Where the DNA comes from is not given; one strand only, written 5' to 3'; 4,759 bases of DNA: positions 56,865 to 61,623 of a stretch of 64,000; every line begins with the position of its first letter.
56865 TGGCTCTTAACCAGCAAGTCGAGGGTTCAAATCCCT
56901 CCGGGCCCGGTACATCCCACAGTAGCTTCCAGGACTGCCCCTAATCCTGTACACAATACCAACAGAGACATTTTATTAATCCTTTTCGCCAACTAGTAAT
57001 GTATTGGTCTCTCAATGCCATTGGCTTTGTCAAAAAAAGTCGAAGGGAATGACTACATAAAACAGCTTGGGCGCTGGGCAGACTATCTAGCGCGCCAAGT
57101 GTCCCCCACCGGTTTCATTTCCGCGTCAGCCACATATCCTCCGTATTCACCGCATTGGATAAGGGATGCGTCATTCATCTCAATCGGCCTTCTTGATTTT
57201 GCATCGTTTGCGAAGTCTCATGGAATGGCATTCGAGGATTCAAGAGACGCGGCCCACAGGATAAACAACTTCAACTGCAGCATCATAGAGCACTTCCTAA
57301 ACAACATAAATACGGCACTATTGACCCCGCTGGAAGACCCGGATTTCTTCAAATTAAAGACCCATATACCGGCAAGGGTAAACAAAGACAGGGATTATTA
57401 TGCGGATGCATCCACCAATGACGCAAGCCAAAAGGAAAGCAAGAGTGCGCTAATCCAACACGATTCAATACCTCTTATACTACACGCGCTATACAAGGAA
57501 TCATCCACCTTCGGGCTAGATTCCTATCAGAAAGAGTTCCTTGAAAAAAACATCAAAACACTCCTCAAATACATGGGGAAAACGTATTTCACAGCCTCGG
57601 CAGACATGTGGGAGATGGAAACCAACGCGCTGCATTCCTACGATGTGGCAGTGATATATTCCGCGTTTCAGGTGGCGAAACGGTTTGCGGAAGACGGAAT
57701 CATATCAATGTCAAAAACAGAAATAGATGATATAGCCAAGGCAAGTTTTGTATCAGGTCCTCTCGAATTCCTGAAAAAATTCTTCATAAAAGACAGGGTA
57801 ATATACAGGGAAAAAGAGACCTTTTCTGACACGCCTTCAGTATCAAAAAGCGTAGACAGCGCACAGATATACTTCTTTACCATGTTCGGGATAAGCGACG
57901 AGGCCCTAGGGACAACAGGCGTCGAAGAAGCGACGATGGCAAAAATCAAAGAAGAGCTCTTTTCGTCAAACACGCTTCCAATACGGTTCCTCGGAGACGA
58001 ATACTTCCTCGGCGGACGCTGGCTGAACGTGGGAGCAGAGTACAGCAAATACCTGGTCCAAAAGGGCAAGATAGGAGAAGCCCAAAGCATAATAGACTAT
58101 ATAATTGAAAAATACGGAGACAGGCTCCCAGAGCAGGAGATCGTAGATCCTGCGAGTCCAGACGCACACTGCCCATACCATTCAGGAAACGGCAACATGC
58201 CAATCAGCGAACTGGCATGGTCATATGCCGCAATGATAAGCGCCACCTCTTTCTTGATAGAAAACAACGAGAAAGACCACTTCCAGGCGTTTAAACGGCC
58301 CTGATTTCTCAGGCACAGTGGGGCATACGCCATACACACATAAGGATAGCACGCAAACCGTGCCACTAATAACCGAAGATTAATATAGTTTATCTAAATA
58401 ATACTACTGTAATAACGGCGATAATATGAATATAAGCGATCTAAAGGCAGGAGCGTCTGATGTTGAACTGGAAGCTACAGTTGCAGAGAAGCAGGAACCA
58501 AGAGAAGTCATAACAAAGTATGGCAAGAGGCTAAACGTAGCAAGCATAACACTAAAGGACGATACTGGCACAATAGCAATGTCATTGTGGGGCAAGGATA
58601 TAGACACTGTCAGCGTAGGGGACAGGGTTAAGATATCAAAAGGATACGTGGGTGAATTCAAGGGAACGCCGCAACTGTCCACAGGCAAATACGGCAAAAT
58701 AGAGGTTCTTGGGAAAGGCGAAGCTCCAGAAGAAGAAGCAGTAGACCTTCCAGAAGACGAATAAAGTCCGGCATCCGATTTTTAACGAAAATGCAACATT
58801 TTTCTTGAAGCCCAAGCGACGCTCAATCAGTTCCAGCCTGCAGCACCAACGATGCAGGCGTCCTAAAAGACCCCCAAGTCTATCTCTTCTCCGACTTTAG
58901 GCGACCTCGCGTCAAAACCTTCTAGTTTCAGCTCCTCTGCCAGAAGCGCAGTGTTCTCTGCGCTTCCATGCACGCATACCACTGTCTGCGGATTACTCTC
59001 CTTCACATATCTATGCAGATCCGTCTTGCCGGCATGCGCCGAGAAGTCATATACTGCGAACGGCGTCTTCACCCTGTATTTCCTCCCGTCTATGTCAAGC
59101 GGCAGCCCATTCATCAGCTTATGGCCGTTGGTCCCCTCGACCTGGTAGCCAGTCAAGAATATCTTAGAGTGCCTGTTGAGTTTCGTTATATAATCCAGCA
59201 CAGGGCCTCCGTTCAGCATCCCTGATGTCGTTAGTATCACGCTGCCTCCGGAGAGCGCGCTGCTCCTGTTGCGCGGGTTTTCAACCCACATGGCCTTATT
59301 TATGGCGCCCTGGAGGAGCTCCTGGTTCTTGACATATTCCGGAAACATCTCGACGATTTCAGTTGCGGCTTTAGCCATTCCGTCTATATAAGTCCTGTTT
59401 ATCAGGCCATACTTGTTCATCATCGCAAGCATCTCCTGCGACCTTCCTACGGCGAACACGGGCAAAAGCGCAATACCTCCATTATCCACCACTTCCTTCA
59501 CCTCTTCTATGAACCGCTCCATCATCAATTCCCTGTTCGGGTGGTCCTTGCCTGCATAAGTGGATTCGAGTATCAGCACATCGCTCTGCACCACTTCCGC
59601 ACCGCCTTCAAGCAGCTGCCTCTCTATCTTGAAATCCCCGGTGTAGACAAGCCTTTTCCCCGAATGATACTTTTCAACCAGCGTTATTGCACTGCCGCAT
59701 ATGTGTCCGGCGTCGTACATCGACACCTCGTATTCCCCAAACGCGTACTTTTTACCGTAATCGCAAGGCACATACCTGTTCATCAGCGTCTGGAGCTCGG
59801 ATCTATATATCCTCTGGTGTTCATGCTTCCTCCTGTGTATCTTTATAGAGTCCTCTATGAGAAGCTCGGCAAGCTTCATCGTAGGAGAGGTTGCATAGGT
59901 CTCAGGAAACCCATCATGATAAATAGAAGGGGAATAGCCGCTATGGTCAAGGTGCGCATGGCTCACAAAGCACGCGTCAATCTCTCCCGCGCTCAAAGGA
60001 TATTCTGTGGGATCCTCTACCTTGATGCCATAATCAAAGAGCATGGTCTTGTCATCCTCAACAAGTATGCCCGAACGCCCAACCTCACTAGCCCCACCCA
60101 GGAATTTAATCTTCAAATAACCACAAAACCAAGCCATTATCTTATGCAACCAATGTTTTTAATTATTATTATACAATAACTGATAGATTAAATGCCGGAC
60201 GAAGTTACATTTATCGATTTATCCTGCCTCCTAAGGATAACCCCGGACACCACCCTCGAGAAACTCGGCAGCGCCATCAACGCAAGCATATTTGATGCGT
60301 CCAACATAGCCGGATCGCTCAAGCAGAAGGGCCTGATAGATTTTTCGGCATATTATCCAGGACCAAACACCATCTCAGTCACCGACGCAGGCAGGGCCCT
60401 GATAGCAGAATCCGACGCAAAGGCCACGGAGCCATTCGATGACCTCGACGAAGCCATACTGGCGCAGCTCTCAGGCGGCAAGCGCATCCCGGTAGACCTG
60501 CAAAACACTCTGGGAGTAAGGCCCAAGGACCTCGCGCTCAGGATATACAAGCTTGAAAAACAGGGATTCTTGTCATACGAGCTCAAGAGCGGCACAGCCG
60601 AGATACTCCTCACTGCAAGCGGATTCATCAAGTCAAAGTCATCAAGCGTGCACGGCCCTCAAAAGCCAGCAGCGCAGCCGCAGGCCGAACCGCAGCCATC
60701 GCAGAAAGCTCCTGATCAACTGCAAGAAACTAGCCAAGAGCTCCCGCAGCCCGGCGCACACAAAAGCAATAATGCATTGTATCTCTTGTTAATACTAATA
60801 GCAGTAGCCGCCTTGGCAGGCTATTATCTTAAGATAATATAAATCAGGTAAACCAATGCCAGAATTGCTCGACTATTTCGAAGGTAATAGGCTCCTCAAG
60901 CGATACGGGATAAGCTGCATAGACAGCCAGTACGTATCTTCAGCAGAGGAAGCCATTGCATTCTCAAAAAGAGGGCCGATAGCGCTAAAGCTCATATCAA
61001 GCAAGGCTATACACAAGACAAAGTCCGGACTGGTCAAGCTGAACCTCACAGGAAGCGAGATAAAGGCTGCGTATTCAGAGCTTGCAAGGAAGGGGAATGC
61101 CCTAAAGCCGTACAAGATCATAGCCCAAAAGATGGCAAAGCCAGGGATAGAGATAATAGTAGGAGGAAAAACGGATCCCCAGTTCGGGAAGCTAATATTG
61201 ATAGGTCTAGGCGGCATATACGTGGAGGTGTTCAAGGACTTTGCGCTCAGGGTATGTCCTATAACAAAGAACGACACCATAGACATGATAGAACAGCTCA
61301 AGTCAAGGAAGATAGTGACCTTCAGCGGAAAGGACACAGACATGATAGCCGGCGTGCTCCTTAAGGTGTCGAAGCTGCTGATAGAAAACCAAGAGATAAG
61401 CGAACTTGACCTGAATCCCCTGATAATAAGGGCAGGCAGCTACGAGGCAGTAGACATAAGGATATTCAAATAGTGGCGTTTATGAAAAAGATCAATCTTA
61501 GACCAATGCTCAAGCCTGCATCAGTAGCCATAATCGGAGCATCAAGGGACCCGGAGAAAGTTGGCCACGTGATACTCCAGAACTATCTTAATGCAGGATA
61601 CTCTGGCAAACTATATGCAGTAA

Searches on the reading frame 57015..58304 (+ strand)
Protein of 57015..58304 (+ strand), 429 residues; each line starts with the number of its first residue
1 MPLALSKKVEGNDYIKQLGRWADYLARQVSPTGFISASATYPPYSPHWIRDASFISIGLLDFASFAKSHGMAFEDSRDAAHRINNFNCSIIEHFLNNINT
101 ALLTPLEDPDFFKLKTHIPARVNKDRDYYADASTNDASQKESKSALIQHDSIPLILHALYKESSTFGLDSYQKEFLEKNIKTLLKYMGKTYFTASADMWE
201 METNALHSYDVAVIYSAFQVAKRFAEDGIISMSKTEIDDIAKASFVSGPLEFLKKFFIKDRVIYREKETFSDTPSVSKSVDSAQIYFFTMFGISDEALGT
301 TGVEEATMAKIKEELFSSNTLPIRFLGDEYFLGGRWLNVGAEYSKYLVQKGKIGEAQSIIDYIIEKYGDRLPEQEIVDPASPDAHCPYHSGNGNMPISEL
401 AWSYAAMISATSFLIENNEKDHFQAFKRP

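Call 50: search_protein_families(library=pfam, proteins=[window:57015-58304:+], max_evalue=0.0001)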
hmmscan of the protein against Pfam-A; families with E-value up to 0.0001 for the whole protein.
window:57015-58304:+ (429 aa): 1 family
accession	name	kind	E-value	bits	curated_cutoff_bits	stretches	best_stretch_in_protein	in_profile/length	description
PF00723.27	Glyco_hydro_15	-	3.9e-08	33.1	22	1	30-229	20-200/427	Glycosyl hydrolases family 15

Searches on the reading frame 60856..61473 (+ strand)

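Call 50: search_protein_families(library=pfam, proteins=[window:60856-61473:+], max_evalue=0.0001)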
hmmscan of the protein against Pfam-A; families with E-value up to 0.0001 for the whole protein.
window:60856-61473:+ (205 aa): 1 family
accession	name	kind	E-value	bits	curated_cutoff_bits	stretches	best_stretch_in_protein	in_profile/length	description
PF13549.11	ATP-grasp_5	-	1.3e-50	172.2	27.6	1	4-203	9-219/221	ATP-grasp domain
